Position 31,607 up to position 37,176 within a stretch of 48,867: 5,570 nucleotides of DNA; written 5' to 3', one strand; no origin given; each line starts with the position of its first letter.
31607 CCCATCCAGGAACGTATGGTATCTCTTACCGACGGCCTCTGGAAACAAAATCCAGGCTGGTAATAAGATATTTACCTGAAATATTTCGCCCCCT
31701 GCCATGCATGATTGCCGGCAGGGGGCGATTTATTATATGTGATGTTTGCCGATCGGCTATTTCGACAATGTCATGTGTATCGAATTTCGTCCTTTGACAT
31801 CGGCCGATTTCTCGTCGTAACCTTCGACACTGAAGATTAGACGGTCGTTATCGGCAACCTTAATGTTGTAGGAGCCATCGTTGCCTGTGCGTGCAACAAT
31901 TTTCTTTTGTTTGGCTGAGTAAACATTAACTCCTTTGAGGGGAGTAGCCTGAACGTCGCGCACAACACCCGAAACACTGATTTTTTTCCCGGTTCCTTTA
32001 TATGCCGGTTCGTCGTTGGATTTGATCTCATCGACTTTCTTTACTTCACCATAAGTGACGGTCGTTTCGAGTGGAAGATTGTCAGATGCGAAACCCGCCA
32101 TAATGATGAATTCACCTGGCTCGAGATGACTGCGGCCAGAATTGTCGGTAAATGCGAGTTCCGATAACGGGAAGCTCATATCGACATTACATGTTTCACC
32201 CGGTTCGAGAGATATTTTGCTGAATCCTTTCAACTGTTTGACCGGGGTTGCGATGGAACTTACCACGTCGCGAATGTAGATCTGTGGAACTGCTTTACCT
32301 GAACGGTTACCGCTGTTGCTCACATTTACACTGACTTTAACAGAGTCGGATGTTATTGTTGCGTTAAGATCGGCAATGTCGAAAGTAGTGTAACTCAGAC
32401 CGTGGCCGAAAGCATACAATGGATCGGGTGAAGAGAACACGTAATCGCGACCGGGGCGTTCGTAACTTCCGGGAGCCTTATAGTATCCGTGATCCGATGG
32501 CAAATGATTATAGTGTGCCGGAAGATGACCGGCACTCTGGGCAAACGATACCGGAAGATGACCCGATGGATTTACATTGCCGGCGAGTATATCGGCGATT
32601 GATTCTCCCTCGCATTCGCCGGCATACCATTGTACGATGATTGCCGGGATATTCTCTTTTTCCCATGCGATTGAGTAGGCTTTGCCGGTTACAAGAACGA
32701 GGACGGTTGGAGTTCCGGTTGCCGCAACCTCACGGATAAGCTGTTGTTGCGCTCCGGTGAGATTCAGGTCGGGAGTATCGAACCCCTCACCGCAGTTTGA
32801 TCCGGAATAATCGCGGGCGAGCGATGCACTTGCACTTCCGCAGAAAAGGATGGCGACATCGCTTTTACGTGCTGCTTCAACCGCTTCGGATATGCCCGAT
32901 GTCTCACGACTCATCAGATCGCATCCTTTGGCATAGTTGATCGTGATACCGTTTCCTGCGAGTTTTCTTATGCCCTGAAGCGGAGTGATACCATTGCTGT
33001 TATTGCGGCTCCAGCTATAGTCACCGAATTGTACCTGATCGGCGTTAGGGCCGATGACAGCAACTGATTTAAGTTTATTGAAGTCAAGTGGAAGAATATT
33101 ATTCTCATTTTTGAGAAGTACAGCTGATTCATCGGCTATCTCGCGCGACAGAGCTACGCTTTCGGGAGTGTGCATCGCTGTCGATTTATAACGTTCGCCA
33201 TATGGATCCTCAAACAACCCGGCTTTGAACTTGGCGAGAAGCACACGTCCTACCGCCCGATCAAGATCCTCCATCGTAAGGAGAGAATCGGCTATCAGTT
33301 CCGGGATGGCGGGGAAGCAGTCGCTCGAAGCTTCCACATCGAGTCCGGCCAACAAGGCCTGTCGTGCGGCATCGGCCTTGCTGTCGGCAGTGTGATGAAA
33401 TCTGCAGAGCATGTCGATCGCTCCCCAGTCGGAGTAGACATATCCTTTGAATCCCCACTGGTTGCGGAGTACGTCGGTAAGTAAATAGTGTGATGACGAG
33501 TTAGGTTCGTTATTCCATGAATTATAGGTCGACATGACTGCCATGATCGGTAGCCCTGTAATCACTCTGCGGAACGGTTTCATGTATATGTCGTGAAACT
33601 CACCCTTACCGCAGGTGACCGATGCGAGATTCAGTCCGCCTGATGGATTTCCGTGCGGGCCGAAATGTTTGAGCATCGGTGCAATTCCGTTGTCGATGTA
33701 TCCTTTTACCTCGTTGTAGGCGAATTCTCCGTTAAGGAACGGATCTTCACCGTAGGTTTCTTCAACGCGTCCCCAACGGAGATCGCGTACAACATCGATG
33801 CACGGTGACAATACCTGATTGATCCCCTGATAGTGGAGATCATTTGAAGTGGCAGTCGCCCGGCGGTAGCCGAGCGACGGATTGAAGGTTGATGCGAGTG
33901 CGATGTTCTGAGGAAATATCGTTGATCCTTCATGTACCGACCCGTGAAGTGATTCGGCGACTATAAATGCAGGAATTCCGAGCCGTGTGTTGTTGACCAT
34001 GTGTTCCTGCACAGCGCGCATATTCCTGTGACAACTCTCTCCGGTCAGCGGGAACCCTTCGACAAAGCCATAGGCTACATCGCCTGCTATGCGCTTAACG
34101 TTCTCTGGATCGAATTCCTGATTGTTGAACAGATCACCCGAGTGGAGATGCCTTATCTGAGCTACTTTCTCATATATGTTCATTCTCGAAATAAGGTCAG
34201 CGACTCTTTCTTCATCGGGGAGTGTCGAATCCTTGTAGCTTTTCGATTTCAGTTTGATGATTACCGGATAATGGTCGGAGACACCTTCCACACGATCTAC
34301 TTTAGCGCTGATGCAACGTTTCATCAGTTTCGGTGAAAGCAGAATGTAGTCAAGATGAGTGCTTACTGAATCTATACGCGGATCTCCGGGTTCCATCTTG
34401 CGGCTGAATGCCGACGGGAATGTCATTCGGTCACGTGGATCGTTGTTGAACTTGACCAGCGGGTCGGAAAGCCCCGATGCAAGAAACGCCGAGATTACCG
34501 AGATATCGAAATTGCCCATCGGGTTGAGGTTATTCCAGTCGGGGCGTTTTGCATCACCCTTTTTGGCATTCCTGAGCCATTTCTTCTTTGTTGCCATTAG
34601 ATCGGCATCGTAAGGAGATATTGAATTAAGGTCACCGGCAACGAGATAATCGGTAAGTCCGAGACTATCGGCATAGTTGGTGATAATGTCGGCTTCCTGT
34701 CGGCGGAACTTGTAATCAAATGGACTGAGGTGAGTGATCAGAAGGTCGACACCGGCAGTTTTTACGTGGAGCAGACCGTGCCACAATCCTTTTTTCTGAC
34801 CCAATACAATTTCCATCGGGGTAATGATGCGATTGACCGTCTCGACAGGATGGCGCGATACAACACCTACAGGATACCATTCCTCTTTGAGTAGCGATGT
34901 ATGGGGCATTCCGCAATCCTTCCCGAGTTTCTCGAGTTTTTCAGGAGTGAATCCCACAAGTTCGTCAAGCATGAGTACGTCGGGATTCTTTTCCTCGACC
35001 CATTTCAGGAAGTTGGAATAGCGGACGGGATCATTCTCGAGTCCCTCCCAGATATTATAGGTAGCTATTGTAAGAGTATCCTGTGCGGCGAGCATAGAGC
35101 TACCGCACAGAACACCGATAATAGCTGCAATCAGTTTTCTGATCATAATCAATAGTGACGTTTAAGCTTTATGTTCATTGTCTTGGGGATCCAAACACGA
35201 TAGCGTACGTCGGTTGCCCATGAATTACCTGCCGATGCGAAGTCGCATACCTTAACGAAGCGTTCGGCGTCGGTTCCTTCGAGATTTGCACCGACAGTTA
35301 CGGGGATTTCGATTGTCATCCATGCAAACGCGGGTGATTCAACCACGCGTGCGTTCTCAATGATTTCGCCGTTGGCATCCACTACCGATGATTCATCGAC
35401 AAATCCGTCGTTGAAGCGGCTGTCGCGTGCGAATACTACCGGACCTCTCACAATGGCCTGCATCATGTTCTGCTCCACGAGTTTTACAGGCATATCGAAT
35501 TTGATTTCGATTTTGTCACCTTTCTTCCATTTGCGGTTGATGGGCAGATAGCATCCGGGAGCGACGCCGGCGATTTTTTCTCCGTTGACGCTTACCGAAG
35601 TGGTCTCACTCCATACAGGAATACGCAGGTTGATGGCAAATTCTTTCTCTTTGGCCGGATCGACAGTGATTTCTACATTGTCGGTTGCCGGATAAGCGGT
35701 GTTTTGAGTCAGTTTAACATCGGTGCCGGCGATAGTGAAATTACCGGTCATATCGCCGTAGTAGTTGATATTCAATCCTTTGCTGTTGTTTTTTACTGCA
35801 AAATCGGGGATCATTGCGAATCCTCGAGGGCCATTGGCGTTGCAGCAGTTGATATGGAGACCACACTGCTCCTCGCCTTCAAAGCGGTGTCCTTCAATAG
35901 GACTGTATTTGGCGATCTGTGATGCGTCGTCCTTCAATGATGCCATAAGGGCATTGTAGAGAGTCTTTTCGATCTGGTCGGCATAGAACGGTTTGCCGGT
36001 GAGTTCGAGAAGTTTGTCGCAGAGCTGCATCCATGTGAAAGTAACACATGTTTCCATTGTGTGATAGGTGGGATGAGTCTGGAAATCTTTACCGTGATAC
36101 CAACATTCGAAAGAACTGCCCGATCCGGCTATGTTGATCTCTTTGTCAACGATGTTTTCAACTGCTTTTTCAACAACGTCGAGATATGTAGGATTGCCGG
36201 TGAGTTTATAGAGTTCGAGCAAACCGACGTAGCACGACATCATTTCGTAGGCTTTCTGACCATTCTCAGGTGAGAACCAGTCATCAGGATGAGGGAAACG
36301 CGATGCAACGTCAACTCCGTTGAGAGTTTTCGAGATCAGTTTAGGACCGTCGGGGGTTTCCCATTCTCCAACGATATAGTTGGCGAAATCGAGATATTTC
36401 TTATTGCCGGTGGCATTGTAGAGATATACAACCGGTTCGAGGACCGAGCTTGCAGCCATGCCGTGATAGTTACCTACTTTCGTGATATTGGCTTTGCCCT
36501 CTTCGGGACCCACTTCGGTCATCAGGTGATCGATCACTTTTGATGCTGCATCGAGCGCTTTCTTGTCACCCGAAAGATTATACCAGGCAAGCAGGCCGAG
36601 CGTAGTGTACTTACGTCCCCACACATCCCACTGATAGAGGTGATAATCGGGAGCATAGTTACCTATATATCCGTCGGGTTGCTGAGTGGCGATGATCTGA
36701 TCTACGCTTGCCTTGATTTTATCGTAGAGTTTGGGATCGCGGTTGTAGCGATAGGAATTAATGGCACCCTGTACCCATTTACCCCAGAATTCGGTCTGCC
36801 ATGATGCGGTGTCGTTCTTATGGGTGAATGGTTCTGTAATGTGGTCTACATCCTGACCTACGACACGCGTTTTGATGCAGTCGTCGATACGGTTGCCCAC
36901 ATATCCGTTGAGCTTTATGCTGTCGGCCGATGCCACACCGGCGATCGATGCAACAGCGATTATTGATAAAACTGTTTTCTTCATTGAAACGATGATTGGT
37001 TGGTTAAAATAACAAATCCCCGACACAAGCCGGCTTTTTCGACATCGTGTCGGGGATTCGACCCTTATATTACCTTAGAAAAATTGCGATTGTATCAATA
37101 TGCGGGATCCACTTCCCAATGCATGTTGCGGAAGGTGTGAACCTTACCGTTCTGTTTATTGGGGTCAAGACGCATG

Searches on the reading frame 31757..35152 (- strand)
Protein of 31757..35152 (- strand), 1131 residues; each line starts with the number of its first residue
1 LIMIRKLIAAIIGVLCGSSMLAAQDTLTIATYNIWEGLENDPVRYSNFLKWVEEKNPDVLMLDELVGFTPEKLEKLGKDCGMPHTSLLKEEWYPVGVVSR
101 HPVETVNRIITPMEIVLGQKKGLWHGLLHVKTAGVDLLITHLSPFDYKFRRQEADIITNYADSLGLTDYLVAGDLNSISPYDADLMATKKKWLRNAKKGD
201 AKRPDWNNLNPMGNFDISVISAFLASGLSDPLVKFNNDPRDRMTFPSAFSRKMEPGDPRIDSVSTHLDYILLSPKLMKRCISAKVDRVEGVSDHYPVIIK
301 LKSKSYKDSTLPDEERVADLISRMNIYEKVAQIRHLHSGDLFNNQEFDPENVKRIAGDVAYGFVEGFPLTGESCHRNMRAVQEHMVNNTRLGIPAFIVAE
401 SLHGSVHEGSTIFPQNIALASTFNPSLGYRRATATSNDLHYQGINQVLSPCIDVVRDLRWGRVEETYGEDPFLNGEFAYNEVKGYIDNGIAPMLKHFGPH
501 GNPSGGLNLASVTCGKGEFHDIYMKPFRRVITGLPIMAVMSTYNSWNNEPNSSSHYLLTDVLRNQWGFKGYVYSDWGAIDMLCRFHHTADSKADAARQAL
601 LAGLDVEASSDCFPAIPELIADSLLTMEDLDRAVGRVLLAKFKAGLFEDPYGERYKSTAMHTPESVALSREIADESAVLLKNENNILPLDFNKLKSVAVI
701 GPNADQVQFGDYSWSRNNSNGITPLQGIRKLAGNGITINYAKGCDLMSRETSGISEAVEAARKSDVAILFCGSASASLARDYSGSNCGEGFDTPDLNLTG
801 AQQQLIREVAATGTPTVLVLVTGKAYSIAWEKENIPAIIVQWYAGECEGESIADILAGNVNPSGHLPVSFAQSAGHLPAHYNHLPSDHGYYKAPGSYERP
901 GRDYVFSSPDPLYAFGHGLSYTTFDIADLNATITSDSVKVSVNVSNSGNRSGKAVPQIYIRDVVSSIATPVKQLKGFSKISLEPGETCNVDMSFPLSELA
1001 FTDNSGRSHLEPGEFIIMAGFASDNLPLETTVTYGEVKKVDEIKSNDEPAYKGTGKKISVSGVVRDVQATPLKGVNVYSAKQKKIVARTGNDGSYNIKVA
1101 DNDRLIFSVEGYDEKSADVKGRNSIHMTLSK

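Call 7: search_protein_families(library=pfam, proteins=[window:31757-35152:-], max_evalue=0.001)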
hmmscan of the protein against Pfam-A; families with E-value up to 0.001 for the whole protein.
window:31757-35152:- (1131 aa): 6 families
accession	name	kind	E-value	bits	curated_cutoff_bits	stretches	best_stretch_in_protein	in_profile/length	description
PF01915.27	Glyco_hydro_3_C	-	6e-59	199.8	31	1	678-921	2-200/200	Glycosyl hydrolase family 3 C-terminal domain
PF00933.27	Glyco_hydro_3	-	9.2e-55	186.7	27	1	375-638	45-314/316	Glycosyl hydrolase family 3 N terminal domain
PF14310.12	Fn3-like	-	1.3e-18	67.3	25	1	955-1021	2-69/71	Fibronectin type III-like domain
PF03372.29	Exo_endo_phos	-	8e-10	39.3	24.5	1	30-294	1-225/225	Endonuclease/Exonuclease/phosphatase family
PF13715.12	CarbopepD_reg_2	-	8.7e-07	29.3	32.2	1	1060-1124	1-67/88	CarboxypepD_reg-like domain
PF13620.12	CarboxypepD_reg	-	7.9e-05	23.4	32.3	1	1059-1119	1-67/82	Carboxypeptidase regulatory-like domain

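Call 10: search_protein_families(library=ncbifam, proteins=[window:31757-35152:-], max_evalue=0.00001)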
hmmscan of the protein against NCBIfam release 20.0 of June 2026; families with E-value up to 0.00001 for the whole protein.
window:31757-35152:- (1131 aa): 11 families
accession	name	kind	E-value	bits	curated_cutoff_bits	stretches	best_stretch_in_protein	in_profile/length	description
NF052329.1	XyloArabinsidase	equivalog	1.4e-150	502.9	1050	1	314-1042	3-740/750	beta-xylosidase/alpha-l-arabinosidase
NF041579.1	betaxyl_Flavo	equivalog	2.4e-133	445.8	1350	1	385-1029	57-709/716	beta-xylosidase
NF011678.0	PRK15098.1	equivalog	7.7e-133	444.5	666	2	314-748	35-466/765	beta-glucosidase BglX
NF052331.1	Bet13-16Glucosase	equivalog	1.3e-125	420.4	1330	1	303-1025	2-739/750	exo-beta-d-1,3/1,6-glucosidase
NF041776.1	xylosidase_Xyl3A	equivalog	7.1e-116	388.1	1250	2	382-751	34-429/846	xylan 1,4-beta-xylosidase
NF041610.1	alph_arabinopyran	equivalog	9.5e-83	278.6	1300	1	409-1048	57-670/738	exo-alpha-(1->6)-L-arabinopyranosidase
NF052330.1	BetGlucosiCelf0468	equivalog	1.7e-62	211.8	1300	2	753-1026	546-814/817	beta-d-glucosidase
TIGR00633.1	xth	equivalog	1.4e-10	41.2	99.05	1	28-302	2-255/255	exodeoxyribonuclease III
TIGR04056.1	OMP_RagA_SusC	subfamily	1.1e-09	37.2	368.25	1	1059-1130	2-72/981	SusC/RagA family TonB-linked outer membrane protein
NF003740.0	PRK05337.1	equivalog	2.1e-09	37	207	1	439-606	111-277/340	beta-N-acetylhexosaminidase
TIGR00195.1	exoDNase_III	equivalog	1.3e-06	28.2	182.55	0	45-300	15-253/254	exodeoxyribonuclease III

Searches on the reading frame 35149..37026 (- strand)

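Call 7: search_protein_families(library=pfam, proteins=[window:35149-37026:-], max_evalue=0.001)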
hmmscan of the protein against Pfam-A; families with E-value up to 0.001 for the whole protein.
window:35149-37026:- (625 aa): 5 families
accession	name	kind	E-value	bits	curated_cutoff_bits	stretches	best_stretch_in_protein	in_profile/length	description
PF07944.18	Beta-AFase-like_GH127_cat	-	1.5e-40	139.9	24.9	1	62-406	40-374/376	Beta-L-arabinofuranosidase, GH127 catalytic domain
PF20736.2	Glyco_hydro127M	-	1e-22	80.5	24.2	1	419-512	3-95/95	Beta-L-arabinofuranosidase, GH127 middle domain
PF07470.19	Glyco_hydro_88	-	2.4e-06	27.2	26.6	0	132-214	26-98/352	Glycosyl Hydrolase Family 88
PF03663.20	Glyco_hydro_76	-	8e-06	26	25.9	1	193-292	157-251/366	Glycosyl hydrolase family 76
PF06662.19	C5-epim_C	-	5.8e-05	23.1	23.3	0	267-366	36-128/188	D-glucuronyl C5-epimerase C-terminus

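Call 10: search_protein_families(library=ncbifam, proteins=[window:35149-37026:-], max_evalue=0.00001)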
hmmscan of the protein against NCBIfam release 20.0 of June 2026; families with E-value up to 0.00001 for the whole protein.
window:35149-37026:- (625 aa): 1 family
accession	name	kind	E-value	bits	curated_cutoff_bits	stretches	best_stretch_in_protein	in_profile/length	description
NF049879.1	AcerHdlse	equivalog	1.3e-42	146.1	950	1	311-535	327-568/657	aceric acid hydrolase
